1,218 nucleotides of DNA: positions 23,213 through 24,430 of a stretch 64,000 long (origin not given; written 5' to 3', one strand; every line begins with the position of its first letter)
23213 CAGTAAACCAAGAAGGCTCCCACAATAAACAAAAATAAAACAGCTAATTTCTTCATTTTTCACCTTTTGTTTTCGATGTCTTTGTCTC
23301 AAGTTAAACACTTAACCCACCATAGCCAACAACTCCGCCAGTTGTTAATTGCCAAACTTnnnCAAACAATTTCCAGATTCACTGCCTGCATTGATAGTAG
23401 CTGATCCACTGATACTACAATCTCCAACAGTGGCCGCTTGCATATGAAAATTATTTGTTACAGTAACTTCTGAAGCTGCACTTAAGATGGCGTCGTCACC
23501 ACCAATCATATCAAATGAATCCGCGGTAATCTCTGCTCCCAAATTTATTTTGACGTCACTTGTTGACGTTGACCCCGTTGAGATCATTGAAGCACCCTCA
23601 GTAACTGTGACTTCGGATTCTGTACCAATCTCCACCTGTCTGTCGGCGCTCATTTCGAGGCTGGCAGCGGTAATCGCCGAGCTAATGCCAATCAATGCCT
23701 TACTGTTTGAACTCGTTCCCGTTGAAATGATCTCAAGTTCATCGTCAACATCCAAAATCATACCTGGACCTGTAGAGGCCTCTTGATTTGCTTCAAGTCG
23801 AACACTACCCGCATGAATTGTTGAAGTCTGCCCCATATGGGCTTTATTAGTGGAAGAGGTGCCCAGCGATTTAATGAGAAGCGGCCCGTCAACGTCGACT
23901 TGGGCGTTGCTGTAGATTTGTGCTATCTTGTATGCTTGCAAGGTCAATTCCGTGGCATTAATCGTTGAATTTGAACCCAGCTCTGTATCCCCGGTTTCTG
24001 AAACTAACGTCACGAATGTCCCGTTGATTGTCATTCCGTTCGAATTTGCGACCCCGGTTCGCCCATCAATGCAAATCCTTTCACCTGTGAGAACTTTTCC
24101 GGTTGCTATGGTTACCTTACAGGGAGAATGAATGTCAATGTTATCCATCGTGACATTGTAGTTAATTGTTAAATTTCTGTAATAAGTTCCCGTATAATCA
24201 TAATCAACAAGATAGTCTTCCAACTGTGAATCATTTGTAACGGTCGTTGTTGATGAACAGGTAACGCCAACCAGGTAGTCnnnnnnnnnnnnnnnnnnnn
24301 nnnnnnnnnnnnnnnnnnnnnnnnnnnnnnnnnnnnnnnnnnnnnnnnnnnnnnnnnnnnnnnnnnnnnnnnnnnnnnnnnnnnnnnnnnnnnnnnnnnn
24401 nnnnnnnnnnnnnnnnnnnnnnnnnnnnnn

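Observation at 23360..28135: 1591-aa secreted glycine-rich beta-solenoid protein with an internal tandem module duplication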

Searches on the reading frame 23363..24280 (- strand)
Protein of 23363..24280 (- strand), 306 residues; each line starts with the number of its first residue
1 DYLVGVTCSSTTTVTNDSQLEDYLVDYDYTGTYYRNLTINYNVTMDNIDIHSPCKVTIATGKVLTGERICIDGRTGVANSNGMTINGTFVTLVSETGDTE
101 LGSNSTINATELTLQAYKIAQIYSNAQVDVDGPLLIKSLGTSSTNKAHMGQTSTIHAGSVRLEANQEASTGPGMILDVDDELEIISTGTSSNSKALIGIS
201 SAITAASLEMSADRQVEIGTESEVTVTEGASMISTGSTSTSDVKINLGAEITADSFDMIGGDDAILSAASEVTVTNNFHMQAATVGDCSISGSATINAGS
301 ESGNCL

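Call 43: search_protein_representatives(alignment_id=A2)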
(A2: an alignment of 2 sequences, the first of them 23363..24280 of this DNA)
Query: 2 sequences, 306 profile positions. Proteins with E-value up to 0.001 (for the whole library): 211; up to 1e-10: 132; up to 1e-30: 40. The best 150 are listed.
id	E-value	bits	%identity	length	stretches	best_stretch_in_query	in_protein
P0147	2.1e-112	391.9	-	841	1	1-306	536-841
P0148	8.3e-108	376.8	-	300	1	12-306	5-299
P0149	3.1e-66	240.2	-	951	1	1-306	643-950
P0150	9.6e-65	235.3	-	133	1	174-306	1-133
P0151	5.3e-63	229.6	-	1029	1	7-306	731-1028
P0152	1.3e-62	228.3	-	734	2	1-173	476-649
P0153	4.1e-62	226.7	-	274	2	20-170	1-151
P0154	7.7e-60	219.2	-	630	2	6-168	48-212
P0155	2.1e-56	207.9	-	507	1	1-306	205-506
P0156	3.4e-51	190.8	-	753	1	7-306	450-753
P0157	4.2e-51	190.5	-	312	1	20-306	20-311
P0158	2.5e-50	188.0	-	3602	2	1-195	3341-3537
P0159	1.2e-48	182.5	-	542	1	6-306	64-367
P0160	2.2e-47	178.3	-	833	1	6-306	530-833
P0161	6.4e-47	176.8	-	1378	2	1-242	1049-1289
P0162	1.5e-45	172.3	-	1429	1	4-306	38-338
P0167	3.6e-44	167.8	-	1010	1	8-306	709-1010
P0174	1.1e-37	146.5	-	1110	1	8-305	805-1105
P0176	5.1e-36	141.0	-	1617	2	7-250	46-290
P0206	4.3e-22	95.3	-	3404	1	18-306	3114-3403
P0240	9.2e-17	77.8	-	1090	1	8-306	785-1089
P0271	1.2e-11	60.9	-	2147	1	7-224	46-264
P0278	6.7e-11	58.5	-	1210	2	170-305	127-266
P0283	2.5e-10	56.6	-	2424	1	6-305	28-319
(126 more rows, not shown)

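Call 45: list_cluster_members(proteins=[P0147, P0149, P0151, P0155, P0158, P0161, P0167, P0174, P0206, P0240])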
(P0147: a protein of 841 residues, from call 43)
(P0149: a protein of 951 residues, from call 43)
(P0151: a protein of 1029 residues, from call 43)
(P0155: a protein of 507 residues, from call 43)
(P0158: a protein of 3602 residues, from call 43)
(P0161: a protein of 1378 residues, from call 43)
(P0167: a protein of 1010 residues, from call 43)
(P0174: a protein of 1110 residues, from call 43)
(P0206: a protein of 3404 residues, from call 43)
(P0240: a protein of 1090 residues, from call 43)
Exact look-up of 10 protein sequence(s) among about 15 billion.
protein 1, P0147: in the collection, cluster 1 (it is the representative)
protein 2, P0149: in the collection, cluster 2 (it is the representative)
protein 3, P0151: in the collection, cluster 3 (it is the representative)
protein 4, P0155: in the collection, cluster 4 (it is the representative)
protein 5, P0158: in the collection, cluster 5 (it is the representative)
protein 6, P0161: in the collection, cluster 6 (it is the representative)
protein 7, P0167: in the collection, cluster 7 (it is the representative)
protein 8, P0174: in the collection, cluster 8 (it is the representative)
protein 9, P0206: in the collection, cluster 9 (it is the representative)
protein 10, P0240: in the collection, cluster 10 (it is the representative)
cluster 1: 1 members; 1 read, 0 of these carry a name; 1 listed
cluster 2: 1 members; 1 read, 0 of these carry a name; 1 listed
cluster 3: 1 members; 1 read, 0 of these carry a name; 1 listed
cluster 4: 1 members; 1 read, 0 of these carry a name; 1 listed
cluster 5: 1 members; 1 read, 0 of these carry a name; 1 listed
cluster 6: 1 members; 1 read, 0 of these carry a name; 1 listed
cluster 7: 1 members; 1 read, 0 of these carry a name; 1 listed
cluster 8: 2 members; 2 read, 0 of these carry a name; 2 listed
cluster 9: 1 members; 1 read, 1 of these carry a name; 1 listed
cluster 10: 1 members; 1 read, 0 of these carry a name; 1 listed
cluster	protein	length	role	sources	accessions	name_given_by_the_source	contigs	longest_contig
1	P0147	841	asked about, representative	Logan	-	-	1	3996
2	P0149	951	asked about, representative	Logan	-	-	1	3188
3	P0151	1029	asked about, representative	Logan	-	-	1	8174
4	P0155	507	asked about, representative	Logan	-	-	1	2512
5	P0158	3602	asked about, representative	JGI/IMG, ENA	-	-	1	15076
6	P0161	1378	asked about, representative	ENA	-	-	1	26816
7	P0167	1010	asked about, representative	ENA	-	-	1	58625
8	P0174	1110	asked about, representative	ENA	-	-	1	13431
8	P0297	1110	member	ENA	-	-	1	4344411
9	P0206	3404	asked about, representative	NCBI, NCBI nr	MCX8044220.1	MAG: hypothetical protein N3B18_08855 [Desulfobacterota bacterium] | hypothetical protein [Thermodesulfobacteriota bacterium]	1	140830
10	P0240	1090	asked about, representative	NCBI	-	-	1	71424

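Call 47: search_protein_families(library=pfam, proteins=[P0147, P0149, P0151, P0156, P0160, P0161, P0167, P0174, P0240], max_evalue=0.001)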
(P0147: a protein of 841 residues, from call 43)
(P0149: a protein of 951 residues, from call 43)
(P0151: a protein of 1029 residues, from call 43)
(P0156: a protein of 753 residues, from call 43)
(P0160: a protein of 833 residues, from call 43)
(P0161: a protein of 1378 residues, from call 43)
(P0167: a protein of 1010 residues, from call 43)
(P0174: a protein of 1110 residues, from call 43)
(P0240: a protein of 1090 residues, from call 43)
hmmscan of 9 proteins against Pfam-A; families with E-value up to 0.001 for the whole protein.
P0147 (841 aa): 1 family
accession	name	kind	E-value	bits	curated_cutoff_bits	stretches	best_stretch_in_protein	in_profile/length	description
PF24595.1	DUF7619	-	2.7e-20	73.2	27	2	377-427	82-133/133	Domain of unknown function (DUF7619)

P0149 (951 aa): 0 families

P0151 (1029 aa): 2 families
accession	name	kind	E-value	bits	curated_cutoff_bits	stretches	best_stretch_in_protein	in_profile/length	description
PF05048.19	NosD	-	6.2e-12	45.8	23.6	1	455-628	17-190/212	Periplasmic copper-binding protein (NosD)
PF11617.13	Cu-binding_MopE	-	2.5e-08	34.5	27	1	693-718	1-25/30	Putative metal-binding motif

P0156 (753 aa): 1 family
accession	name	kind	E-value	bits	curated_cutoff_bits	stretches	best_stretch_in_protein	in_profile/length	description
PF14312.12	FG-GAP_2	-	1.4e-95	313.8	23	7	313-361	1-49/49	FG-GAP repeat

P0160 (833 aa): 3 families
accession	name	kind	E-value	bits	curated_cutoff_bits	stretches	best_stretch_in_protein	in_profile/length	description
PF13385.13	Laminin_G_3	-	6e-20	72.4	27.6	1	73-230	5-150/151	Concanavalin A-like lectin/glucanases superfamily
PF01436.27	NHL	-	3.9e-14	52.3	20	0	325-344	1-20/28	NHL repeat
PF10282.15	Lactonase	-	4.7e-08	33.1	21.7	0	327-423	245-342/344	Lactonase, 7-bladed beta-propeller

P0161 (1378 aa): 4 families
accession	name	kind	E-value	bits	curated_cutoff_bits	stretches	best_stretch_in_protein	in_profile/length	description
PF13517.12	FG-GAP_3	-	1.2e-30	106.4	26.9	5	191-254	1-60/61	FG-GAP-like repeat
PF11617.13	Cu-binding_MopE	-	1.6e-29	102.3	27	3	691-720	1-30/30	Putative metal-binding motif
PF17210.9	SdrD_B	-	1.4e-18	67.6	29.7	2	458-535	6-75/112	SdrD B-like domain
PF01839.29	FG-GAP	-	1.1e-12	48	22.1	0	238-256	3-21/37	FG-GAP repeat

P0167 (1010 aa): 2 families
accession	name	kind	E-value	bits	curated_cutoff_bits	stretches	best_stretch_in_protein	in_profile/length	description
PF25778.1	DUF7948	-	5.2e-47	161.1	27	1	35-230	1-214/214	Domain of unknown function (DUF7948)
PF06739.17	SBBP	-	2.4e-15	56.6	20.5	2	374-409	1-38/38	Beta-propeller repeat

P0174 (1110 aa): 3 families
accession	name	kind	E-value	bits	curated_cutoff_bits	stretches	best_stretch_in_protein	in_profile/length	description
PF25564.1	DUF7933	-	2.3e-68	228.2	26.5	5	197-334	1-122/123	Domain of unknown function (DUF7933)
PF02412.23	TSP_3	-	1.1e-26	92.6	25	4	707-742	1-36/36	Thrombospondin type 3 repeat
PF10633.15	NPCBM_assoc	-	7.9e-09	36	24.4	0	411-441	42-72/78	NPCBM-associated, NEW3 domain of alpha-galactosidase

P0240 (1090 aa): 1 family
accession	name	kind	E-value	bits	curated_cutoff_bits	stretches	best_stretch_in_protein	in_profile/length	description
PF11617.13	Cu-binding_MopE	-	1.7e-14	54.2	27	2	610-640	1-30/30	Putative metal-binding motif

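Call 62: search_protein_families(library=ncbifam, proteins=[P0147], max_evalue=0.001)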
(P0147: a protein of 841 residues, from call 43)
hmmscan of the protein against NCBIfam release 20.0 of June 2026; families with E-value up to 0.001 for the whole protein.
P0147 (841 aa): 0 families

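Call 76: search_solved_structures(query=A4, max_evalue=1, show_alignments=1)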
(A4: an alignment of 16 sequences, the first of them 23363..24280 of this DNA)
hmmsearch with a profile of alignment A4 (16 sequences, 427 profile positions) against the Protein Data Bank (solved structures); distinct sequences matched with E-value up to 1: 0.

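Call 88: search_protein_families(library=pfam, proteins=[P0162, P0176, P0271, P0283, P0278], max_evalue=0.00001)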
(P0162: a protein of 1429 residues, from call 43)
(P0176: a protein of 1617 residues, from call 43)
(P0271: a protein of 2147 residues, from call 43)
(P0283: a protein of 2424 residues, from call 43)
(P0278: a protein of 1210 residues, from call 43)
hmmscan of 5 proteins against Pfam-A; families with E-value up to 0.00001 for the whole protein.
P0162 (1429 aa): 6 families
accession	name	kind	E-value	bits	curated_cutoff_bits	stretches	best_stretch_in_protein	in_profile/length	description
PF17963.7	Big_9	-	1.2e-71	238.1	23.6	6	437-528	1-87/89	Bacterial Ig domain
PF17892.7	Cadherin_5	-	2.5e-55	184.8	26.5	5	437-528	2-94/98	Cadherin-like domain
PF17803.7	Cadherin_4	-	4.5e-43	146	25.1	3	525-588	1-67/71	Bacterial cadherin-like domain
PF18911.6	PKD_4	-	7.7e-27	93.6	27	2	923-1007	1-85/85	PKD domain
PF00801.26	PKD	-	3.1e-15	56.4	23.5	2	936-999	10-73/80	PKD domain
PF22352.2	K319L-like_PKD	-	3.1e-06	27.5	27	0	1031-1094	14-84/84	K319L-like, PKD domain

P0176 (1617 aa): 6 families
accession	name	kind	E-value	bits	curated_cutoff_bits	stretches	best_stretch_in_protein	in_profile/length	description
PF13540.12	RCC1_2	-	6.5e-102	331.6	22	10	787-815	1-29/30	Regulator of chromosome condensation (RCC1) repeat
PF25390.1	WD40_RLD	-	1.4e-91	308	150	3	1334-1605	48-334/363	RCC1-like domain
PF17963.7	Big_9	-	3.5e-44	150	23.6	4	589-680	1-88/89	Bacterial Ig domain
PF00415.24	RCC1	-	1.3e-43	147.8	21.7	1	1542-1584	6-50/50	Regulator of chromosome condensation (RCC1) repeat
PF17803.7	Cadherin_4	-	9.3e-31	106.6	25.1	2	580-637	2-62/71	Bacterial cadherin-like domain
PF17892.7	Cadherin_5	-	4.2e-30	103.9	26.5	2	588-682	1-97/98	Cadherin-like domain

P0271 (2147 aa): 3 families
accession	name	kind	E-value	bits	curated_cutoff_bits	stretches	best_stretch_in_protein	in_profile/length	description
PF18911.6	PKD_4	-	2.9e-50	168.7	27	3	575-653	4-85/85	PKD domain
PF00801.26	PKD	-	3.9e-33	113.7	23.5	1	601-649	26-77/80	PKD domain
PF08329.16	ChitinaseA_N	-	1.5e-06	28.4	21.2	0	531-577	73-119/133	Chitinase A, N-terminal domain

P0283 (2424 aa): 5 families
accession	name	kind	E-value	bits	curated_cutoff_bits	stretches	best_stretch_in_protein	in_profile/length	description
PF05593.20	RHS_repeat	-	8.3e-56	185.9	22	0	1825-1861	1-37/38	RHS Repeat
PF22352.2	K319L-like_PKD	-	1.2e-24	86.6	27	2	608-682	4-76/84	K319L-like, PKD domain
PF18911.6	PKD_4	-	5.4e-15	55.6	27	0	605-684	7-78/85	PKD domain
PF00801.26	PKD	-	1.3e-10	41.5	23.5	0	605-684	3-75/80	PKD domain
PF21027.3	Sde0182_C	-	5e-10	40.3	27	0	618-653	2-37/83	Cellulose-binding protein Sde0182, C-terminal domain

P0278 (1210 aa): 3 families
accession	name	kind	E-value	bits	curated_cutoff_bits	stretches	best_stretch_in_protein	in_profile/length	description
PF18911.6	PKD_4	-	5.5e-49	164.6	27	2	830-907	1-80/85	PKD domain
PF00801.26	PKD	-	1.7e-35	121.3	23.5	1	838-902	9-73/80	PKD domain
PF22352.2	K319L-like_PKD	-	2.8e-09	37.3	27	0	383-449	13-84/84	K319L-like, PKD domain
